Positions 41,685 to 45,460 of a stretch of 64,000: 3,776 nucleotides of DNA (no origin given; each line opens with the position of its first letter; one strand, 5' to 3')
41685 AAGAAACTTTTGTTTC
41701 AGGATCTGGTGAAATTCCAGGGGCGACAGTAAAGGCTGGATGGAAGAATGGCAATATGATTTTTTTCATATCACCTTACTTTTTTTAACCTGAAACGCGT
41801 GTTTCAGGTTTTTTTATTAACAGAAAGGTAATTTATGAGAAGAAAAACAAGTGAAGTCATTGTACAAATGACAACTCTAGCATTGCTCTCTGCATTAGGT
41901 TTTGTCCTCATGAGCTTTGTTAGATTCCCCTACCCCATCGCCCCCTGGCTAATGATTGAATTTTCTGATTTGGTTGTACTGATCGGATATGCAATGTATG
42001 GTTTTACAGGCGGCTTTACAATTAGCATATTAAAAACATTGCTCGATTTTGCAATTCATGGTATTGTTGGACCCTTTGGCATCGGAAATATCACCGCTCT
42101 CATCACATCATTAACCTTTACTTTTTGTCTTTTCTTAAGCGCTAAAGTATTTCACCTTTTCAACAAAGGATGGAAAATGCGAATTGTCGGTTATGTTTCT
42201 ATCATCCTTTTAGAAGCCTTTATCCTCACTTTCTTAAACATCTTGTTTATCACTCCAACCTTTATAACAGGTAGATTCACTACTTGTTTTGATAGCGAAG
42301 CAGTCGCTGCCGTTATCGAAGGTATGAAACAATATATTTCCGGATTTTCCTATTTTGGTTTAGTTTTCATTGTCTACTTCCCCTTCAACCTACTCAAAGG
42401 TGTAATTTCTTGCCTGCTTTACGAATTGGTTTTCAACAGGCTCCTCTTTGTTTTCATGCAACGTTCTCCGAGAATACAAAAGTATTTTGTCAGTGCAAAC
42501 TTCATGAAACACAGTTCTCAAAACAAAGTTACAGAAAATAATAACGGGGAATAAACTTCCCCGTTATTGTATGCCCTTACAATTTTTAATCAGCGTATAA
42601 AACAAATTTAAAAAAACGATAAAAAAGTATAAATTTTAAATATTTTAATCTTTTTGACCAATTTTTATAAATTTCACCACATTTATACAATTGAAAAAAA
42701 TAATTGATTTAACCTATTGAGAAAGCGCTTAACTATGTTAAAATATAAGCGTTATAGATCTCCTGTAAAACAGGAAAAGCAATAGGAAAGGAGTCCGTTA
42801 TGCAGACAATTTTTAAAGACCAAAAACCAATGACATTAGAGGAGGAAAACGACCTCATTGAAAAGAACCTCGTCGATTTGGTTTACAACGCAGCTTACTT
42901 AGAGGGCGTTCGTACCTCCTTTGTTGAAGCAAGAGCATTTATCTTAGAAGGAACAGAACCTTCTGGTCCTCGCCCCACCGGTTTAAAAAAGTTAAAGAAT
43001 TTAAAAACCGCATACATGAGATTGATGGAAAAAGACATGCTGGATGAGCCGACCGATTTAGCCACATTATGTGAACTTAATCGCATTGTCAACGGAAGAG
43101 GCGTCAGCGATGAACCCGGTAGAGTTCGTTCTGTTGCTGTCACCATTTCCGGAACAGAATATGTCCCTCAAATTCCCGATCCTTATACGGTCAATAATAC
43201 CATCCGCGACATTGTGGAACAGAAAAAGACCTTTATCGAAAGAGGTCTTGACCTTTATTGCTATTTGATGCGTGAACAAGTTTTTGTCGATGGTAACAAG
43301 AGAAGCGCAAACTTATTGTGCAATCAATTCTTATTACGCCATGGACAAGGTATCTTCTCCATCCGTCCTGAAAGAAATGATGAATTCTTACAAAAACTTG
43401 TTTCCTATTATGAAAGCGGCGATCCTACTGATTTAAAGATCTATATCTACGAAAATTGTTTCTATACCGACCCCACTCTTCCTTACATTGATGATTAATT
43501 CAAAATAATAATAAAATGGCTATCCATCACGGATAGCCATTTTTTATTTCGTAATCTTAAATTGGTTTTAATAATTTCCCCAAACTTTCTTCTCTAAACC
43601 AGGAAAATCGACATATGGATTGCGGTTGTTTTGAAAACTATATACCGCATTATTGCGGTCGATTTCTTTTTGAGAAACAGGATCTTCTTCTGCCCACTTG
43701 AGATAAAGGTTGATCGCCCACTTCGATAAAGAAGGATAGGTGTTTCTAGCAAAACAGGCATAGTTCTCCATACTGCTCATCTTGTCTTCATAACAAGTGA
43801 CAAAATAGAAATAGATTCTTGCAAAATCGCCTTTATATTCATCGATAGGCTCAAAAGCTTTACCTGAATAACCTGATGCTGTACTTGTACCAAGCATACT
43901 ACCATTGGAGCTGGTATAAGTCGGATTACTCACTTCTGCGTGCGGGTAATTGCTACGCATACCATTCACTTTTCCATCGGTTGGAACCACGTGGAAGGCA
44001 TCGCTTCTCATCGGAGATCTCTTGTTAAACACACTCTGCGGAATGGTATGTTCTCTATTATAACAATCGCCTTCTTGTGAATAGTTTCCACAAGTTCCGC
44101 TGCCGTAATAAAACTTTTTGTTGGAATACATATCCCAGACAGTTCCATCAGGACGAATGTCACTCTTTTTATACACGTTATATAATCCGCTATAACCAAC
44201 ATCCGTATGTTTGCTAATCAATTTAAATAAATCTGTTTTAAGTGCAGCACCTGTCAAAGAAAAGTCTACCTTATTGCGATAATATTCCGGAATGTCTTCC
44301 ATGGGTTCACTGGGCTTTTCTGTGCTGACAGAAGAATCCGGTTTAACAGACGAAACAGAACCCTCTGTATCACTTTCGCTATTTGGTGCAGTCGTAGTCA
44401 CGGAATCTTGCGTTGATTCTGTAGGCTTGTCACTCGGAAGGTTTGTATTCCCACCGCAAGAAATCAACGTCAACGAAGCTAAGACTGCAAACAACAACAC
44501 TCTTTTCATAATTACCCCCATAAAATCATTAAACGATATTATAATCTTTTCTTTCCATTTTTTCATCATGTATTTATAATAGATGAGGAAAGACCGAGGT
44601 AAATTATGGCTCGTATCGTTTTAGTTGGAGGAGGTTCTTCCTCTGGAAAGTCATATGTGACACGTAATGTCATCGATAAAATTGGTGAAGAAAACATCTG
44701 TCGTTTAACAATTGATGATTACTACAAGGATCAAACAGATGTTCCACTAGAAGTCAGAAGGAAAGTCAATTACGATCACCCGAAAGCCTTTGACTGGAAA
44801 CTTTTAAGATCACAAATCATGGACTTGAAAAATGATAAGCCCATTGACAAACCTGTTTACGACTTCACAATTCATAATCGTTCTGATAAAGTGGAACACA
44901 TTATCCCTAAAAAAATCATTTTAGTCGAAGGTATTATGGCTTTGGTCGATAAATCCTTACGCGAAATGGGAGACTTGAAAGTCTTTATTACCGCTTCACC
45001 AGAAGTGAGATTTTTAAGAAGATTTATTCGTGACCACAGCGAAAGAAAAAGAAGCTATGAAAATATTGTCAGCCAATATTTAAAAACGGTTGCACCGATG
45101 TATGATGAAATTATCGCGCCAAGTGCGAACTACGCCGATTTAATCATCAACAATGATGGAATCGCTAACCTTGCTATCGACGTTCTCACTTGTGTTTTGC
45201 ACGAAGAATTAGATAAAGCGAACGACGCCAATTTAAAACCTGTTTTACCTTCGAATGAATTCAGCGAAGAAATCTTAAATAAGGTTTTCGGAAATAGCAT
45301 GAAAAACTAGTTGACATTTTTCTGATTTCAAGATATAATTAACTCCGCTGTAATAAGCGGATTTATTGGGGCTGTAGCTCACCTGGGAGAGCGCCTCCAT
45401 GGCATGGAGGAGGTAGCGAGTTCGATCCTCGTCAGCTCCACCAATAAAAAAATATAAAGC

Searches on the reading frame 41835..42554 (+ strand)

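Call 68: search_protein_families(library=ncbifam, proteins=[window:41835-42554:+], max_evalue=0.00001)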
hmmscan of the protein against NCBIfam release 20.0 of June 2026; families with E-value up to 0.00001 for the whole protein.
window:41835-42554:+ (239 aa): 1 family
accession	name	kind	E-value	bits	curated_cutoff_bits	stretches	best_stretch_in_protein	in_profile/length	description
NF046054.1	memb_MPN527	equivalog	5.8e-10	39.6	80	1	9-198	2-200/211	MPN527 family putative ECF transporter permease subunit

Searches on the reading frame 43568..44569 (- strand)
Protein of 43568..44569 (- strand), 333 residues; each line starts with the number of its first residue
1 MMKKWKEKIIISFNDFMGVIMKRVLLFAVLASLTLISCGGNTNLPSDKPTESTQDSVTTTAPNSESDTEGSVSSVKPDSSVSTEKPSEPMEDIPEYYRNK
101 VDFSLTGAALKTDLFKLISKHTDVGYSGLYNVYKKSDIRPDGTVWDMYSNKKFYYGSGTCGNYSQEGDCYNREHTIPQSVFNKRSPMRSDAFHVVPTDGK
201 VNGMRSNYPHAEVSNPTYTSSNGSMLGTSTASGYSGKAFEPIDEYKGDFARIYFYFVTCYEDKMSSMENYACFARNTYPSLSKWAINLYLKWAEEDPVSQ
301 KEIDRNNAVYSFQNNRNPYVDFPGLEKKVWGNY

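Call 66: search_protein_families(library=pfam, proteins=[window:43568-44569:-], max_evalue=0.0001)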
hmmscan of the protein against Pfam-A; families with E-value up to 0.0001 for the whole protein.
window:43568-44569:- (333 aa): 1 family
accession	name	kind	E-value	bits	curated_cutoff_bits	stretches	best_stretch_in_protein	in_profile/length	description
PF04231.19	Endonuclease_1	-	2.1e-81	273.6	25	1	106-323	1-234/235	Endonuclease I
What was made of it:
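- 43568..44569 (-): Inferred pathway partner: lipoprotein Endonuclease I (likely start at 44509, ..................). It is divergent from the uridine kinase gene at 44606-45310(+). PF04231 at E 2e-81 (call 66).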

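Call 68: search_protein_families(library=ncbifam, proteins=[window:43568-44569:-], max_evalue=0.00001)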
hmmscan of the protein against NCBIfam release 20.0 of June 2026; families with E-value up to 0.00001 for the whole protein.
window:43568-44569:- (333 aa): 1 family
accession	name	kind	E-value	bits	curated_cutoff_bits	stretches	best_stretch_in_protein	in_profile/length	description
NF011716.0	PRK15137.1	equivalog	1.5e-08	34.9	372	1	186-321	114-227/235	deoxyribonuclease I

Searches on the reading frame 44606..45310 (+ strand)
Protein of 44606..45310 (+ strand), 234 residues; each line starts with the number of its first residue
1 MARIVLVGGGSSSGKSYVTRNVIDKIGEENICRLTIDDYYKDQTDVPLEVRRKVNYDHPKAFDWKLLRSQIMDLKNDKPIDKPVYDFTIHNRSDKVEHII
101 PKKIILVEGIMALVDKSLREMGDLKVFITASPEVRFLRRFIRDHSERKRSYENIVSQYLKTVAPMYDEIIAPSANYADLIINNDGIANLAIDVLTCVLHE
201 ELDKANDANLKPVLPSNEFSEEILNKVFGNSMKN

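Call 68: search_protein_families(library=ncbifam, proteins=[window:44606-45310:+], max_evalue=0.00001)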
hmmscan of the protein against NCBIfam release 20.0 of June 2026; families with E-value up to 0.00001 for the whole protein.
window:44606-45310:+ (234 aa): 7 families
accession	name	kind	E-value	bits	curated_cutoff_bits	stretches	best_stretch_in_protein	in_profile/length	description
NF004018.0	PRK05480.1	equivalog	1e-69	234.2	180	1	3-203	7-207/210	uridine kinase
TIGR00235.1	udk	equivalog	2.5e-62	210.2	220.3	1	4-199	8-203/207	uridine kinase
NF005655.0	PRK07429.1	subfamily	7e-29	101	236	1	4-182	8-184/326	phosphoribulokinase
NF006085.0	PRK08233.1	equivalog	8.8e-09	35.4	198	1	3-203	6-178/184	hypothetical protein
NF005807.0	PRK07667.1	equivalog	3.2e-07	30.1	221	1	4-164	19-184/193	kinase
NF006746.0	PRK09270.1-5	subfamily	1.7e-06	27.2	250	1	4-156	23-181/210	nucleoside/nucleotide kinase family protein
NF006743.0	PRK09270.1-2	equivalog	8.3e-06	25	227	1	4-183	30-214/217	nucleoside/nucleotide kinase family protein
